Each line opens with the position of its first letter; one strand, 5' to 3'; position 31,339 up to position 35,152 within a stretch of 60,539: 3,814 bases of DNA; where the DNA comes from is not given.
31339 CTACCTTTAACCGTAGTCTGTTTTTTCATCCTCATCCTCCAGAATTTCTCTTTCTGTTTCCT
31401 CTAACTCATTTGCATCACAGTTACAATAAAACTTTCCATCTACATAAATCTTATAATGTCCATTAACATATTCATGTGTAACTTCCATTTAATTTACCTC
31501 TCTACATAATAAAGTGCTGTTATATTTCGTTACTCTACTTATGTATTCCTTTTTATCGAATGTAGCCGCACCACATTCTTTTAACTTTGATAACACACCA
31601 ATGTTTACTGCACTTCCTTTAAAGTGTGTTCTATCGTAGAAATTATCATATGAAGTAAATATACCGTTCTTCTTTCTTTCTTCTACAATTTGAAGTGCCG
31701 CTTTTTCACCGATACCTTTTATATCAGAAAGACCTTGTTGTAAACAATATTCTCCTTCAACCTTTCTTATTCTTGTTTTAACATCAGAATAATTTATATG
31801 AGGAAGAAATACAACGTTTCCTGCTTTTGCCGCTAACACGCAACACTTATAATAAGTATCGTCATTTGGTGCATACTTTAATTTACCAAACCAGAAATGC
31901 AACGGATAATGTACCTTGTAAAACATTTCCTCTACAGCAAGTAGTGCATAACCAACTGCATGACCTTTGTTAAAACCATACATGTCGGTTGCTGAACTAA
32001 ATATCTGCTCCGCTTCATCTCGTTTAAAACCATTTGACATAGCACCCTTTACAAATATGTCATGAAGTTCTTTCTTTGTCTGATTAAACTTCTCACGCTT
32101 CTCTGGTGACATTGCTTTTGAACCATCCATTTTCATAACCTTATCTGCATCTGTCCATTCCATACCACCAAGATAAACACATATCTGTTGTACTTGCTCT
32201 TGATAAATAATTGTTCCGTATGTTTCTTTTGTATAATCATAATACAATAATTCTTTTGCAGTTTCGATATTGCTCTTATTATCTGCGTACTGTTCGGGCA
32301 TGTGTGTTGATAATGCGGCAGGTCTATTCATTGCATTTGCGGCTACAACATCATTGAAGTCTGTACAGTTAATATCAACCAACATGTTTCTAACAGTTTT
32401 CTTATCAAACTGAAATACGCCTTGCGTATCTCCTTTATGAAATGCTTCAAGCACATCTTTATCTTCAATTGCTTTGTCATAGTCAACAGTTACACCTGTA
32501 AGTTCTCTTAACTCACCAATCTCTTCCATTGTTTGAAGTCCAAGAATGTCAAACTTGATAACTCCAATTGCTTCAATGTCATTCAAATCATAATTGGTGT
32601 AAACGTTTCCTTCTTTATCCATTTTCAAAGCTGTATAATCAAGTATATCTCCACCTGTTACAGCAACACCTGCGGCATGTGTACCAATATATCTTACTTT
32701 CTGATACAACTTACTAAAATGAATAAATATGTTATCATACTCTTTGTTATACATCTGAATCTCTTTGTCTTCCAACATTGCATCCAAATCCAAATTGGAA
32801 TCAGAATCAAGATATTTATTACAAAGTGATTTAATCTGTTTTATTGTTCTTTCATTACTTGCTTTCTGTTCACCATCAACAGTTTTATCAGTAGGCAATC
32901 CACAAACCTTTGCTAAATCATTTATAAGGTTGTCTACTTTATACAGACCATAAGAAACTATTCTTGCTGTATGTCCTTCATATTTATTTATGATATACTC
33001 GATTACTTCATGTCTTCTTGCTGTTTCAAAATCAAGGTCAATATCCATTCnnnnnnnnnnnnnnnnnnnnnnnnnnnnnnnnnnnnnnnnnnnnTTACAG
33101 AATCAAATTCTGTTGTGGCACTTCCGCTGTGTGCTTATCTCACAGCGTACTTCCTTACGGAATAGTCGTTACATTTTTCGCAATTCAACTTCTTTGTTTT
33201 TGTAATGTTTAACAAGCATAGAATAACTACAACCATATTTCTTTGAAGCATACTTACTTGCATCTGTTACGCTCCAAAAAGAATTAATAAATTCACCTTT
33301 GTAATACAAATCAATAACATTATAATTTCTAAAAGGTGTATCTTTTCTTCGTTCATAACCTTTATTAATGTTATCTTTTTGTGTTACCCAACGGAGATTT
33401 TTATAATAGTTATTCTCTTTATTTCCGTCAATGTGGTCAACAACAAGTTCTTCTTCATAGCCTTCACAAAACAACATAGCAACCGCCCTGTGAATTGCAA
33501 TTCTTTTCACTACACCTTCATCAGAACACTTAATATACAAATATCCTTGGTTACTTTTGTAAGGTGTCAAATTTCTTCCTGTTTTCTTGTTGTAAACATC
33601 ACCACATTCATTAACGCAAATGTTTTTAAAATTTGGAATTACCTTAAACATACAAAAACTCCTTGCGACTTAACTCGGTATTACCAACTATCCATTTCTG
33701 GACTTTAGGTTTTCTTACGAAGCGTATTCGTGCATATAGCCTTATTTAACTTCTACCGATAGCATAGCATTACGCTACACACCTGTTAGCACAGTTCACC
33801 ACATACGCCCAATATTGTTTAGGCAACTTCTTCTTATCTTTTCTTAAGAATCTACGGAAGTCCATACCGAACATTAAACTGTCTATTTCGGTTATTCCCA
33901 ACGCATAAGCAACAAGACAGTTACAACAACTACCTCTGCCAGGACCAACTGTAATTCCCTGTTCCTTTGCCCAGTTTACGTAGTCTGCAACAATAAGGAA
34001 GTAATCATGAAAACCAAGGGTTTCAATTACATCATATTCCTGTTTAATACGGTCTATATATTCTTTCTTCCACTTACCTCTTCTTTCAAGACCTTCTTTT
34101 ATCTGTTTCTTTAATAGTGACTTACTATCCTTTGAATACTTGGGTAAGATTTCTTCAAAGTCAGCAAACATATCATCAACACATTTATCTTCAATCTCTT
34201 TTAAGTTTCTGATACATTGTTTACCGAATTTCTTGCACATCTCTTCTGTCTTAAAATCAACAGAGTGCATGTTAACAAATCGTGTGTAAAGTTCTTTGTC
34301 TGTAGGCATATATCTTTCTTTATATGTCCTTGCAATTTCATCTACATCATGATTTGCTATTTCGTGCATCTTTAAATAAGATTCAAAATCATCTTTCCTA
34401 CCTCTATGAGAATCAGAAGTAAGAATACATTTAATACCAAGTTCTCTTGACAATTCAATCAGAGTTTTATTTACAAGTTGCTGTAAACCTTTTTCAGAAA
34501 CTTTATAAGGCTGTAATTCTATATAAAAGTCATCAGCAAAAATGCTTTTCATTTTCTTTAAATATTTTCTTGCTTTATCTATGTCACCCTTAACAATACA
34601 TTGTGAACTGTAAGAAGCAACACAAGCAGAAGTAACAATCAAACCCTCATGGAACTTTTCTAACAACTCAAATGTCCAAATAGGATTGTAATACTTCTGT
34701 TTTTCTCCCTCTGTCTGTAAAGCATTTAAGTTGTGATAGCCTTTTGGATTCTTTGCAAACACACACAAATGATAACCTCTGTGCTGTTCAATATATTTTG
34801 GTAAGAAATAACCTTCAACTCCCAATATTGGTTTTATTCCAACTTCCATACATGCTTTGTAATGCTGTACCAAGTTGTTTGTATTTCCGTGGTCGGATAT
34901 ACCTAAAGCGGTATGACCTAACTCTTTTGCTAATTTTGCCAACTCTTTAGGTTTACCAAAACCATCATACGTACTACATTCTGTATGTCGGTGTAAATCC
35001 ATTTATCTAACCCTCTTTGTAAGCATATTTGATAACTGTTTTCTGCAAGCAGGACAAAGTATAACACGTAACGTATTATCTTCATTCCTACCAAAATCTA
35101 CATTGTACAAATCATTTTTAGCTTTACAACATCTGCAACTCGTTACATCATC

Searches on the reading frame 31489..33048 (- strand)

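Call 23: search_protein_families(library=phrogs, proteins=[window:31489-33048:-], max_evalue=0.001)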
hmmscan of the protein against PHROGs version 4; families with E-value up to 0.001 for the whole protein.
window:31489-33048:- (519 aa): 5 families
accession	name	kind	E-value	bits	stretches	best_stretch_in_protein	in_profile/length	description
phrog_405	-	DNA, RNA and nucleotide metabolism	2.6e-101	341.2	1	2-499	444-927/1190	DNA polymerase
phrog_11165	-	DNA, RNA and nucleotide metabolism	2.3e-65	222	1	2-499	120-614/782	DNA polymerase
phrog_12219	-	DNA, RNA and nucleotide metabolism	4.2e-50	171.9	1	1-495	2-519/823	DNA polymerase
phrog_21652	-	DNA, RNA and nucleotide metabolism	3.7e-27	96.1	1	1-321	72-424/476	DNA polymerase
phrog_4335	-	unknown function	1.2e-13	52.1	1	337-462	9-133/421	-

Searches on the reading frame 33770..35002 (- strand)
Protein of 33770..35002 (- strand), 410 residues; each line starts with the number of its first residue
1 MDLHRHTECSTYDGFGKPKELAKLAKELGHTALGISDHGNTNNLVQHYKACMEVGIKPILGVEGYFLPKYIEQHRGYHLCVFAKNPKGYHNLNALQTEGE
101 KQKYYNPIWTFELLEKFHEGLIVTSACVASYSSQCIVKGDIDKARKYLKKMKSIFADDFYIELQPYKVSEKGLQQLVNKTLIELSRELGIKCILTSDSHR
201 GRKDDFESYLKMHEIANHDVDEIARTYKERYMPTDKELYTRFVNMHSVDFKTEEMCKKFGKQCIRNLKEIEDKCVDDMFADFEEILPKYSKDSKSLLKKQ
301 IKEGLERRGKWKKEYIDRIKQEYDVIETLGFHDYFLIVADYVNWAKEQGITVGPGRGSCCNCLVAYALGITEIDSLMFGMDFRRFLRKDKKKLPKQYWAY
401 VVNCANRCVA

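Call 23: search_protein_families(library=phrogs, proteins=[window:33770-35002:-], max_evalue=0.001)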
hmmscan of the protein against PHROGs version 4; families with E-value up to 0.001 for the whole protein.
window:33770-35002:- (410 aa): 6 families
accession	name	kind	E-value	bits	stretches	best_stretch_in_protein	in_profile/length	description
phrog_405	-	DNA, RNA and nucleotide metabolism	1.6e-116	391.6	1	2-394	46-443/1190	DNA polymerase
phrog_7513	-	unknown function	2.4e-74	251.9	2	1-290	12-314/461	-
phrog_13169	-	DNA, RNA and nucleotide metabolism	1.8e-39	136.9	1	9-388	12-411/463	DNA polymerase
phrog_11165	-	DNA, RNA and nucleotide metabolism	2.4e-27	96.3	1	290-394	8-119/782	DNA polymerase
phrog_11127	-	DNA, RNA and nucleotide metabolism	2e-08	35.4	1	255-387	51-171/171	DNA polymerase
phrog_21652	-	DNA, RNA and nucleotide metabolism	2.9e-05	23.9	1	358-394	36-72/476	DNA polymerase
